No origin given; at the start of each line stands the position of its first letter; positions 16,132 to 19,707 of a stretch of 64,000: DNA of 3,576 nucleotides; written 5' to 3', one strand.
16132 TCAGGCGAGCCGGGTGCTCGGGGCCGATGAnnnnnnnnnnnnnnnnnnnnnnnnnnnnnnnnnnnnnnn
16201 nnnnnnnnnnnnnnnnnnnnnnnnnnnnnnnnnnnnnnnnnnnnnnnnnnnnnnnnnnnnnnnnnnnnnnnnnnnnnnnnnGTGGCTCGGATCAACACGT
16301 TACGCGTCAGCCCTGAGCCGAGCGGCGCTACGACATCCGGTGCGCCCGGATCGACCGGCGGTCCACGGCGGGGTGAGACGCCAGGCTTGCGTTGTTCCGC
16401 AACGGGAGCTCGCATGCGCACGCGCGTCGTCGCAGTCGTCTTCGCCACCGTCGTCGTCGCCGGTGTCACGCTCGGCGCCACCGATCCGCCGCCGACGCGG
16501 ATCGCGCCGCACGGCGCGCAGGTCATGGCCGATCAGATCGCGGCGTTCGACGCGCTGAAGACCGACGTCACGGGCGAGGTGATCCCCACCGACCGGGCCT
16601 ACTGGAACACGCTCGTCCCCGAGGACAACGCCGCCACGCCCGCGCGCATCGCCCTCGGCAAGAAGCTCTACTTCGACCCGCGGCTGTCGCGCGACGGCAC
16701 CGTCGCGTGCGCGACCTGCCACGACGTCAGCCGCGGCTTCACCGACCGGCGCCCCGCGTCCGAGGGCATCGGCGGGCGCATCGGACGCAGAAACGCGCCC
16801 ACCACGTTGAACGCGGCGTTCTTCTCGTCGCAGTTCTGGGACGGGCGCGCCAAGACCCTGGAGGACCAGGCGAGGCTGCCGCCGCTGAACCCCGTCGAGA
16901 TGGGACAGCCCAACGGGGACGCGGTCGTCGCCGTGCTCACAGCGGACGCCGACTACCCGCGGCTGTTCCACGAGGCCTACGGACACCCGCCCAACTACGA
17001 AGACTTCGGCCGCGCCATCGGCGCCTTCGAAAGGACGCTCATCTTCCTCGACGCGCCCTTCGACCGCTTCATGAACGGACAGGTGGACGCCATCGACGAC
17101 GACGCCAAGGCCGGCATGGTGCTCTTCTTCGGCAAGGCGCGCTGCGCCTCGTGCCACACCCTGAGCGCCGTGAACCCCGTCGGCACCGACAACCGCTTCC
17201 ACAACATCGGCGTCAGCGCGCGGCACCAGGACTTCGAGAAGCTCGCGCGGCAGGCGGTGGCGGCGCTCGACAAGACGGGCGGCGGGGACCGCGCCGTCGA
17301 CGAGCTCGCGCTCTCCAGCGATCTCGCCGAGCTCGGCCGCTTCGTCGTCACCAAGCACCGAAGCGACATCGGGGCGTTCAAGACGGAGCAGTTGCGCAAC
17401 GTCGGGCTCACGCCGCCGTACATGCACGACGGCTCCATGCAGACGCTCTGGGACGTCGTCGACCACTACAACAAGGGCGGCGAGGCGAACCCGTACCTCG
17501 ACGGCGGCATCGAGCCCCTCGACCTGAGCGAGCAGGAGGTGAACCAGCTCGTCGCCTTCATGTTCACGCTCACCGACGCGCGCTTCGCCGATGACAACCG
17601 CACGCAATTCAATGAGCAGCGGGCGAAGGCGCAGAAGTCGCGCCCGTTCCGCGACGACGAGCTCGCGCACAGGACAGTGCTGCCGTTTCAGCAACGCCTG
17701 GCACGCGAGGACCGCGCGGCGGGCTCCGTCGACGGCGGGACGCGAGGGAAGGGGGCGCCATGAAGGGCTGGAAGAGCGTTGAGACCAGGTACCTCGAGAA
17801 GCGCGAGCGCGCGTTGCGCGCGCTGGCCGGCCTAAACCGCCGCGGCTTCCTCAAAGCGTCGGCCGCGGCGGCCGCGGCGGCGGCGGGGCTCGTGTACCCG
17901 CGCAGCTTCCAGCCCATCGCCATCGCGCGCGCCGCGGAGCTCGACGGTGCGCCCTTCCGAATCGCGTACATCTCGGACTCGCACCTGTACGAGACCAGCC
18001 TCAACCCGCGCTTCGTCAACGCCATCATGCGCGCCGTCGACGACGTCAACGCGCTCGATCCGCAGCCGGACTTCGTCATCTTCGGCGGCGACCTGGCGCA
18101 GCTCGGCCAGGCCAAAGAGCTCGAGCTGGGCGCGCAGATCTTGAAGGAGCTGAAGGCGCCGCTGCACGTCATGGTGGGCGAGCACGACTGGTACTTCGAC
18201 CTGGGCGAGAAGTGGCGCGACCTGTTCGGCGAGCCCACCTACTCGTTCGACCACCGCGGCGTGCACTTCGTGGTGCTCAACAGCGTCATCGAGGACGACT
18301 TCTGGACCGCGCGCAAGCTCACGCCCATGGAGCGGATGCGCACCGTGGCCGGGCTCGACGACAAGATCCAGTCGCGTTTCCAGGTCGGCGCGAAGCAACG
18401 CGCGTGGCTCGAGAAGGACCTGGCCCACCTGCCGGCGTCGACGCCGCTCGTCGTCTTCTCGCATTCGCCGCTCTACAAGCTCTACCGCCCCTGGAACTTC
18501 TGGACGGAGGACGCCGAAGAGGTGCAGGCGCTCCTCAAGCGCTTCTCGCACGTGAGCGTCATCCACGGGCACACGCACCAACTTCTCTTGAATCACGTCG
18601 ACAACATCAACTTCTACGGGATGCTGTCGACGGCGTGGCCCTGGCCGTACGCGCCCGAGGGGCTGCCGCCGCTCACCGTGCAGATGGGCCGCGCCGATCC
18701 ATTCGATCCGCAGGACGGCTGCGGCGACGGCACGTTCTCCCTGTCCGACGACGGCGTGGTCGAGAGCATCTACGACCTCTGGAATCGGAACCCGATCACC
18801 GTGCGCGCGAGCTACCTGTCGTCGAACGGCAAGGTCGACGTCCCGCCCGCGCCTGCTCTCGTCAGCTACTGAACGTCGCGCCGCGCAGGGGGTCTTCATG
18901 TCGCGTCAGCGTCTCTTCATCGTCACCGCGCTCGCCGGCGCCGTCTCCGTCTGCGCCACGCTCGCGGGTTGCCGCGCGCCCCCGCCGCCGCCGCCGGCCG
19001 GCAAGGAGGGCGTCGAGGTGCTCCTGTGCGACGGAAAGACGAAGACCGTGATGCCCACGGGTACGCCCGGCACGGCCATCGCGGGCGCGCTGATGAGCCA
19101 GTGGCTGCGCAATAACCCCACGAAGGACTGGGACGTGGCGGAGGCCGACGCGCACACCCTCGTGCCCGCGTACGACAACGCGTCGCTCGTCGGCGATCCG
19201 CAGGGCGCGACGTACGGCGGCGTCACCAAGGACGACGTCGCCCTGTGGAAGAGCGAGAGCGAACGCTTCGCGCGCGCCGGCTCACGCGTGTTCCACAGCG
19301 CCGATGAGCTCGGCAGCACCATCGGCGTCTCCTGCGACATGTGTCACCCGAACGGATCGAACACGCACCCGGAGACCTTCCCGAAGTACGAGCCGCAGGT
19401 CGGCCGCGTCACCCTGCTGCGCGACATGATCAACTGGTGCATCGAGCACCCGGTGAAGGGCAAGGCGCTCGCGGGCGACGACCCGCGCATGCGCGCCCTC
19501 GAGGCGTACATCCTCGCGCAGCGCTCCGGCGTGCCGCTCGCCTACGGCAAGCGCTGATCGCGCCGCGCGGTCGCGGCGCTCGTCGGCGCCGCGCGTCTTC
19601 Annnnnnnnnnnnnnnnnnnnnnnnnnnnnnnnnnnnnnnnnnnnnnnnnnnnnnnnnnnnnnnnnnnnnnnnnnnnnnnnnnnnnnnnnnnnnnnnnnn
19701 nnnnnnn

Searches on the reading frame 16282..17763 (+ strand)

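Call 77: search_protein_families(library=pfam, proteins=[window:16282-17763:+], max_evalue=0.01)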
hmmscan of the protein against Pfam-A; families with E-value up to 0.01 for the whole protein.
window:16282-17763:+ (493 aa): 4 families
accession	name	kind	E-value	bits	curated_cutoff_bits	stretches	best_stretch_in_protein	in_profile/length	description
PF03150.19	CCP_MauG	-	1.5e-56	191.6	25.6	1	121-267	2-147/149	Di-haem cytochrome c peroxidase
PF00034.26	Cytochrom_C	-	0.0001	24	21.3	0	281-300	7-24/90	Cytochrome c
PF13442.11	Cytochrome_CBB3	-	0.00055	20.7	27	0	285-305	11-31/68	Cytochrome C oxidase, cbb3-type, subunit III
PF09086.16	DUF1924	-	0.0079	17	22.5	0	119-149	4-35/96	Domain of unknown function (DUF1924)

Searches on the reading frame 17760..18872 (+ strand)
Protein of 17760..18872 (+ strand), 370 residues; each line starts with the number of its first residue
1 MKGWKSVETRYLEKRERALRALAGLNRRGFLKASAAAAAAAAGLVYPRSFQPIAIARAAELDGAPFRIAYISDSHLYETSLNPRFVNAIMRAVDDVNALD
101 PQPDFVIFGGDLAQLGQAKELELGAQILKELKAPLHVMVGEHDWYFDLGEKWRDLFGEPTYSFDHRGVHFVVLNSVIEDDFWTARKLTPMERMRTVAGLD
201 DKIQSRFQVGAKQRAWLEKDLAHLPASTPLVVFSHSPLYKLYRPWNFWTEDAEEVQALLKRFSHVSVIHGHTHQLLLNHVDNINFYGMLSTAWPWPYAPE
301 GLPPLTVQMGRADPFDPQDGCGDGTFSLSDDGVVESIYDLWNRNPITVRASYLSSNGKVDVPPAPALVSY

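Call 77: search_protein_families(library=pfam, proteins=[window:17760-18872:+], max_evalue=0.01)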
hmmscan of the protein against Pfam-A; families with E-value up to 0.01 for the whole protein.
window:17760-18872:+ (370 aa): 3 families
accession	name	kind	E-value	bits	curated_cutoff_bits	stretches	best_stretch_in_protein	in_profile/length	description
PF00149.33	Metallophos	-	9.5e-16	59.2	21.5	1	66-274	1-190/191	Calcineurin-like phosphoesterase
PF12850.12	Metallophos_2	-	5.5e-06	26.9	27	1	67-282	2-126/154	Calcineurin-like phosphoesterase superfamily domain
PF10518.14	TAT_signal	-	0.00014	22.1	22.7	1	25-42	2-19/21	TAT (twin-arginine translocation) pathway signal sequence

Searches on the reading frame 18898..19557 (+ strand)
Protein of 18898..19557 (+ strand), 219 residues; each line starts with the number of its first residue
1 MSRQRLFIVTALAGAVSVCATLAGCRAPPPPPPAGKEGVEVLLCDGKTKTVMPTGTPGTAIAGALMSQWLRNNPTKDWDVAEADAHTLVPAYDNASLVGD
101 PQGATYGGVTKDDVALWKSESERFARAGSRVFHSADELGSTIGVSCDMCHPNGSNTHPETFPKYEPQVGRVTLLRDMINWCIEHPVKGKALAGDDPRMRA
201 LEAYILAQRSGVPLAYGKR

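Call 77: search_protein_families(library=pfam, proteins=[window:18898-19557:+], max_evalue=0.01)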
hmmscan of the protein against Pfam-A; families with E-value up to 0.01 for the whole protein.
window:18898-19557:+ (219 aa): 1 family
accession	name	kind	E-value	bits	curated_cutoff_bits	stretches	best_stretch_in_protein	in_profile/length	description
PF21342.2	SoxA-TsdA_cyt-c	-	3.7e-09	36.9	27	1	142-213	13-87/88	SoxA/TsdA, cytochrome c domain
